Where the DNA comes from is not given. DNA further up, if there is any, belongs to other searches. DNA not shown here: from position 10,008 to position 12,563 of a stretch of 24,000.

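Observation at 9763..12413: Coupled trio (45-aa Gly-rich peptide, 73-aa HicA-like protein, 751-aa unknown-domain/ankyrin protein) in an island cargo slot: best candidate for an undescribed system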

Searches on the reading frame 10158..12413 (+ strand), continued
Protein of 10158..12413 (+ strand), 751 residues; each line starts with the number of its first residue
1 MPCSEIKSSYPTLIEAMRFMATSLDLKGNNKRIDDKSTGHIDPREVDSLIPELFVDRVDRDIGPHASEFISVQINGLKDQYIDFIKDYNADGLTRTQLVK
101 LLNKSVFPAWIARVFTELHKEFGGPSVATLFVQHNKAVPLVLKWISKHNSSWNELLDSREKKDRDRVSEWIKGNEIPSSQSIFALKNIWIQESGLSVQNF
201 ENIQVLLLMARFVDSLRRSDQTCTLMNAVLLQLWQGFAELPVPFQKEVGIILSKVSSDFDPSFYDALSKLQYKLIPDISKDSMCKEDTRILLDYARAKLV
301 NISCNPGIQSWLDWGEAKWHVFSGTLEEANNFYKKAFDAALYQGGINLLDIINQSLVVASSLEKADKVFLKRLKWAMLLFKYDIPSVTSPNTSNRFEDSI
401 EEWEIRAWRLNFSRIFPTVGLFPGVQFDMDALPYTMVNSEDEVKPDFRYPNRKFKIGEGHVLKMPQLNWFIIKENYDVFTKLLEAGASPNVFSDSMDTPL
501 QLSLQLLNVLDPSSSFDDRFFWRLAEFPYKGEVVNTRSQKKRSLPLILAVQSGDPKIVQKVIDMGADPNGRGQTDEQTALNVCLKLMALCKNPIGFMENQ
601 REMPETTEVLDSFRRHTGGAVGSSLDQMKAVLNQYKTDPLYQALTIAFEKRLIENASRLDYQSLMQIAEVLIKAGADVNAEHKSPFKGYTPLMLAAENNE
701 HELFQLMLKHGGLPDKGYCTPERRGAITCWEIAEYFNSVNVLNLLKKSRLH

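Call 55: search_protein_families(library=padloc, proteins=[L035:9992-12217:+, L036:3193-5439:+, L042:9059-11356:+, L041:10007-12214:+, L027:10007-12256:+, L023:9137-11452:+, L018:9965-12250:+], max_evalue=0.01)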
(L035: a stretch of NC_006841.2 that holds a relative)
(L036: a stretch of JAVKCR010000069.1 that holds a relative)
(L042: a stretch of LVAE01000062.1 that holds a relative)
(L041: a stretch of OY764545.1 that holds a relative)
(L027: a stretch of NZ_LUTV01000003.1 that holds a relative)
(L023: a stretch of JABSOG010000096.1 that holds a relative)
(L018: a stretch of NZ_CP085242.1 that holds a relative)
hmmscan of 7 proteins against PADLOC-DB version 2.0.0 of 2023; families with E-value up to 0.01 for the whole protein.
L035:9992-12217:+ (742 aa): 1 family
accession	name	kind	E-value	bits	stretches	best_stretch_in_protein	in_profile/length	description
PDLC04783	PDC-M72A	-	3.1e-11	41.2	2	459-569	265-361/392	-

L036:3193-5439:+ (749 aa): 2 families
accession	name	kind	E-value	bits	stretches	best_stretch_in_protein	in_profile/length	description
PDLC04783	PDC-M72A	-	2e-12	45.1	2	471-574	262-357/392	-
PDLC02908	Ankyrin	-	1.1e-11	41.7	2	471-571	736-827/880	-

L042:9059-11356:+ (766 aa): 1 family
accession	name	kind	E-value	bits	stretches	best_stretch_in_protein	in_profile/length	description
PDLC04783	PDC-M72A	-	1.1e-07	29.4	1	672-760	303-388/392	-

L041:10007-12214:+ (736 aa): 2 families
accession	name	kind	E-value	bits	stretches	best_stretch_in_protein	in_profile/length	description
PDLC04783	PDC-M72A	-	1.8e-17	61.7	2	463-579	232-339/392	-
PDLC02908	Ankyrin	-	3.4e-08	30.2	1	520-562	722-763/880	-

L027:10007-12256:+ (750 aa): 2 families
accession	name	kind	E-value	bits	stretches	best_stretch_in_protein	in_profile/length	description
PDLC04783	PDC-M72A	-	1.1e-11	42.7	1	668-721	310-360/392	-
PDLC02908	Ankyrin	-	0.00035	17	0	476-601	744-860/880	-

L023:9137-11452:+ (772 aa): 1 family
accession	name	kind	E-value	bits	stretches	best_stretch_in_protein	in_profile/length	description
PDLC04783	PDC-M72A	-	1.1e-09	36.1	1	470-580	262-358/392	-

L018:9965-12250:+ (762 aa): 2 families
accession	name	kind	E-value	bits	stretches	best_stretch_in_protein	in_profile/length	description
PDLC04783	PDC-M72A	-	8e-12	43.1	2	474-582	265-360/392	-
PDLC02908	Ankyrin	-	0.00034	17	0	673-725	714-764/880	-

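Call 66: search_protein_families(library=padloc, alignment_id=A4, max_evalue=1e-10)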
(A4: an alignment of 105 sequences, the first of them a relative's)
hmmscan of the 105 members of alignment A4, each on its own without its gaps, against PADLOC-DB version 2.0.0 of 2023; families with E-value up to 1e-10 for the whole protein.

A. member 1, L005:396-1139:+ (248 aa): 0 families

B. families by the number of members that match (of 105 scanned): 337 families (the first 25 are shown)
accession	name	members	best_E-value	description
PDLC03032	MTase_I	4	1.1e-88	Type I methyltransferase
PDLC03029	MTase_I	3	5.3e-278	Type I methyltransferase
PDLC03047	REase_I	3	2e-269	Type I restriction enzyme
PDLC03042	REase_I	3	1.9e-242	Type I restriction enzyme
PDLC03039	MTase_I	3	7.8e-164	Type I methyltransferase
PDLC03022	MTase_I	3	3.9e-163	Type I methyltransferase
PDLC03038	MTase_I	3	7.2e-163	Type I methyltransferase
PDLC03031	MTase_I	3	2.5e-126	Type I methyltransferase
PDLC03027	MTase_I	3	1.2e-114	Type I methyltransferase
PDLC03028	MTase_I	3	6.9e-83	Type I methyltransferase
PDLC03020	MTase_I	3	2e-76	Type I methyltransferase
PDLC03019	MTase_I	3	5.2e-67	Type I methyltransferase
PDLC03021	MTase_I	3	1.9e-61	Type I methyltransferase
PDLC03035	MTase_I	3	3.3e-60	Type I methyltransferase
PDLC03240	MTase_II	3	1.3e-58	Type II methyltransferase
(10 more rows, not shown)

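Call 67: search_protein_families(library=pfam, alignment_id=A4, max_evalue=0.00001)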
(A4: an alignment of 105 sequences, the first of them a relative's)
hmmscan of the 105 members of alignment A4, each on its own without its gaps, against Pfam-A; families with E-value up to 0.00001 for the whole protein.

A. member 1, L005:396-1139:+ (248 aa): 1 family
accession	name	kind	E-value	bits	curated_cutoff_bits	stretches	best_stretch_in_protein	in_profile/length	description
PF01863.23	YgjP-like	-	4.8e-56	190.5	26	1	37-244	1-205/207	YgjP-like, metallopeptidase domain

B. families by the number of members that match (of 105 scanned): 124 families (the first 25 are shown)
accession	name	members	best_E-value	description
PF02384.22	N6_Mtase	4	3.2e-108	N-6 DNA Methylase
PF11726.14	YagK_YfjJ_C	4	1.9e-56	YagK/YfjJ C-terminal domain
PF04851.21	ResIII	4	6.9e-39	Type III restriction enzyme, res subunit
PF00271.37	Helicase_C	4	1.2e-19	Helicase conserved C-terminal domain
PF00589.27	Phage_integrase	4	3e-19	Phage integrase family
PF00270.35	DEAD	4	3.5e-12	DEAD/DEAH box helicase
PF00266.25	Aminotran_5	3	6.1e-82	Aminotransferase class-V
PF08463.15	EcoEI_R_C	3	7.1e-33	EcoEI R protein C-terminal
PF12161.14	HsdM_N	3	3.7e-26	HsdM N-terminal domain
PF18766.7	SWI2_SNF2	3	3.1e-21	SWI2/SNF2 ATPase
PF04313.20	HSDR_N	3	4.3e-09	Type I restriction enzyme R protein N terminus (HSDR_N)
PF13643.11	DUF4145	3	8e-08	Domain of unknown function (DUF4145)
PF22491.1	DUF6988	2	4.2e-52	Family of unknown function (DUF6988)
PF06414.18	Zeta_toxin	2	5.6e-35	Zeta toxin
PF00441.29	Acyl-CoA_dh_1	2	1.6e-29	Acyl-CoA dehydrogenase, C-terminal domain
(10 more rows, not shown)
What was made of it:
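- SspA, PbeA, type IIG and type IV REases among 105 flanking ORFs (calls 66, 67).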

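Call 76: search_dna_similar(query=window:10158-12410:+, collection=plasmids, mode=protein, max_evalue=1e-10, max_rows=20)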
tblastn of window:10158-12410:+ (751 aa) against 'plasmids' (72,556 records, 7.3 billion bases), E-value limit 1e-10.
Records with a match: 3; places in all: 3; records where one place covers at least 80% of the query: 0.
Best place of each record, by identity: <60% 3.
By first word of the organism name: Acinetobacter 3.
By predicted mobility (MOB-suite, as given by PLSDB): mobilizable 3.
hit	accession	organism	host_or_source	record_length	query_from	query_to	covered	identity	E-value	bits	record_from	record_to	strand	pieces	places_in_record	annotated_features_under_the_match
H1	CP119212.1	Acinetobacter soli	Homo sapiens,blood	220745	311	738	57%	26.3%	1e-23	115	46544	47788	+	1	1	ankyrin repeat domain-containing protein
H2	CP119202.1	Acinetobacter soli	Homo sapiens,blood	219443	311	738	57%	26.3%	1e-23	115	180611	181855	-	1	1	ankyrin repeat domain-containing protein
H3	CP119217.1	Acinetobacter soli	Homo sapiens,blood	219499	311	738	57%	26.3%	1e-23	115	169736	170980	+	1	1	ankyrin repeat domain-containing protein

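Call 77: search_dna_similar(query=window:10158-12410:+, collection=phages, mode=protein, max_evalue=0.000001, max_rows=15)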
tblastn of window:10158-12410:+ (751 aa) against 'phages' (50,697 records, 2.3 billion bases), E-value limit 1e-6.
No match.

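Call 78: get_annotated_region(hit=H1, flank=6000)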
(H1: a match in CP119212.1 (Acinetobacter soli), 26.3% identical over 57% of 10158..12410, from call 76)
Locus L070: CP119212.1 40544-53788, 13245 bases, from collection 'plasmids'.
description: Acinetobacter soli strain AS903-1 plasmid pAS903-1-2, complete sequence
organism: Acinetobacter soli (NCBI taxid 487316)
taxonomy: Bacteria; Pseudomonadota; Gammaproteobacteria; Moraxellales; Moraxellaceae; Acinetobacter; Acinetobacter soli
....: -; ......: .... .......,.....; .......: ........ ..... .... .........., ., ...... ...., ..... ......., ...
typing (MOB-suite, as given by PLSDB): mobilizable; replicon rep_cluster_639; relaxase MOBP
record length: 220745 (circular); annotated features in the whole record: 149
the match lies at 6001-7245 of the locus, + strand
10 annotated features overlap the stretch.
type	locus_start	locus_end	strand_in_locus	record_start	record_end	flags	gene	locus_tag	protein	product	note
CDS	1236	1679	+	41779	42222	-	-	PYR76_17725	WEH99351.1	PPC domain-containing protein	-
CDS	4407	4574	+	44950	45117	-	-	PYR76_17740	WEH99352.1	hypothetical protein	-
CDS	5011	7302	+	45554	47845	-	-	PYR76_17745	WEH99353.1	ankyrin repeat domain-containing protein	-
CDS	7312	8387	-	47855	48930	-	-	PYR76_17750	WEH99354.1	IS3 family transposase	-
CDS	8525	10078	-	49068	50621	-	-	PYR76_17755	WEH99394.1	DUF262 domain-containing HNH endonuclease family protein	-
CDS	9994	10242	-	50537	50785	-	-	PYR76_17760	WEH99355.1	DUF262 domain-containing protein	-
CDS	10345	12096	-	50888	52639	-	-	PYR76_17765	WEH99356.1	AAA domain-containing protein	-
CDS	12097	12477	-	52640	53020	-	-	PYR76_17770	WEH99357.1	hypothetical protein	-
CDS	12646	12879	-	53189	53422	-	-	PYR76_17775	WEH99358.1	hypothetical protein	-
CDS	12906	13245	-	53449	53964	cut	-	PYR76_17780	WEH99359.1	hypothetical protein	-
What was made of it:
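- DUF262-HNH plus AAA on an A. soli plasmid (call 78).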

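Call 106: find_related_loci(query=A1, collection=viral_contigs, flank=8000)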
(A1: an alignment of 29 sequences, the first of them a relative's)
Query A1 (751 aa) in viral_contigs; peptide patterns used: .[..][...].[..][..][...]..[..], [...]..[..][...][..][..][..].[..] (x = any residue, [..] = any of these).
130 stretches matched a pattern; 1 encode a relative of the query (tblastn E <= 1e-3); 1 distinct loci.
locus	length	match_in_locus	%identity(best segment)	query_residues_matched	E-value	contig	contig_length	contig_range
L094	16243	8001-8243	38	530-710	6e-6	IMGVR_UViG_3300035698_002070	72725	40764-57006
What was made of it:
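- The large protein is absent from phage genomes and IMG/VR (calls 77, 106).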

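Call 113: search_protein_families(library=phrogs, proteins=[window:10158-12410:+], max_evalue=0.01)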
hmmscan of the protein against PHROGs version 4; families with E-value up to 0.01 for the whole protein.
window:10158-12410:+ (751 aa): 2 families
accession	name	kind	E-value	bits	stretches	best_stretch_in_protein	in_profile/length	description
phrog_9262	-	unknown function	1.3e-08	35.7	1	663-712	51-98/253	-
phrog_9049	-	unknown function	6.4e-07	26.6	1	533-711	3116-3214/4700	-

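Call 116: fold_search(model_id=the predicted structure, library=pdb)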
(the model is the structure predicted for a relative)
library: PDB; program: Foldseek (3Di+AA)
matches with E <= 10: 1087; with E <= 0.001: 166
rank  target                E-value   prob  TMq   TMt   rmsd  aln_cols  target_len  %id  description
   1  4rlv                  5.9e-08  1.00  0.14  0.13  33.3       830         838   14  Crystal Structure of AnkB 24 Ankyrin Repeats in Complex with AnkR Autoinhibition Segment (released 2014-11-26)
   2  7uzu_A                8.8e-08  1.00  0.14  0.21  24.1       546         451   15  Ankyrin-1 (N-terminal region of membrane binding domain, local refinement from consensus reconstruction; bound to N-te (released 2022-07-20)
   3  5lec                  1.4e-07  1.00  0.14  0.21  25.2       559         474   15  Crystal structure of DARPin-DARPin rigid fusion, variant DDD_D12_12_D12_12_D12 (released 2017-08-02)
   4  5y4f_B                1.4e-07  1.00  0.19  0.30  18.2       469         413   15  Crystal Structure of AnkB Ankyrin Repeats R13-24 in complex with autoinhibition segment AI-c (released 2017-09-13)
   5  5y4f_A                2.1e-07  1.00  0.18  0.30  19.0       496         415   16  Crystal Structure of AnkB Ankyrin Repeats R13-24 in complex with autoinhibition segment AI-c (released 2017-09-13)
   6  8cs9_A                2.6e-07  1.00  0.14  0.14  33.5       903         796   14  Composite reconstruction of Class 1 of the erythrocyte ankyrin-1 complex (released 2022-07-20)
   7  5y4d                  3.8e-07  1.00  0.14  0.15  30.5       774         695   14  Crystal Structure of AnkB Ankyrin Repeats in Complex with AnkR/AnkB Chimeric Autoinhibition Segment (released 2017-09-13)
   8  6mol_A                4.1e-07  1.00  0.15  0.24  20.0       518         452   15  Monoextended DARPin M_R12 complex with EpoR (released 2019-06-05)
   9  5led                  1.1e-06  1.00  0.14  0.22  25.4       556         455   16  Crystal structure of DARPin-DARPin rigid fusion, variant DDD_D12_12_D12_12_D12 (released 2017-08-02)
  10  9go9_A                1.2e-06  1.00  0.16  0.11  30.2       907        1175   13  Prepore state of alpha-Latrotoxin (released 2024-10-16)
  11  5leb                  1.3e-06  1.00  0.14  0.22  27.5       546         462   16  Crystal structure of DARPin-DARPin rigid fusion, variant DDD_D12_06_D12_06_D12 (released 2017-08-02)
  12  7v0x                  1.5e-06  1.00  0.20  0.34  16.7       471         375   15  Local refinement of ankyrin-1 (C-terminal half), class 1 of erythrocyte ankyrin-1 complex (released 2022-07-20)
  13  5mak_A                2.1e-06  1.00  0.14  0.34  20.9       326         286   20  GFP-binding DARPin fusion gc_R7 (released 2017-11-08)
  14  5ma9_A                2.2e-06  1.00  0.14  0.33  21.6       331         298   21  GFP-binding DARPin fusion gc_R11 (released 2017-11-08)
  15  5lee                  2.4e-06  1.00  0.14  0.21  25.1       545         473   16  Crystal structure of DARPin-DARPin rigid fusion, variant DDD_D12_12_D12_12_D12 (released 2017-08-02)
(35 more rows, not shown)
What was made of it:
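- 11421..12413 (+): Gene C, C-terminal part: a conserved linker (ExWE, FP and PDxRxPN motifs) followed by an ankyrin-repeat domain that carries an insert with an invariant RR (residues 614-615). Foldseek: 166 PDB hits at E <= 1e-3, and the 50 best listed are almost all ankyrin-repeat proteins or designed ankyrin repeats (call 116).
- On Ankyrin-repeat proteins (Pfam Ank clan): Foldseek E as low as 6e-8 to ankyrin-repeat proteins such as ankyrin-B and designed ankyrin repeats (call 116).
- Closest known: RNase L. Same: RNase L's sensor domain is among the Foldseek hits to the ankyrin part (call 116).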
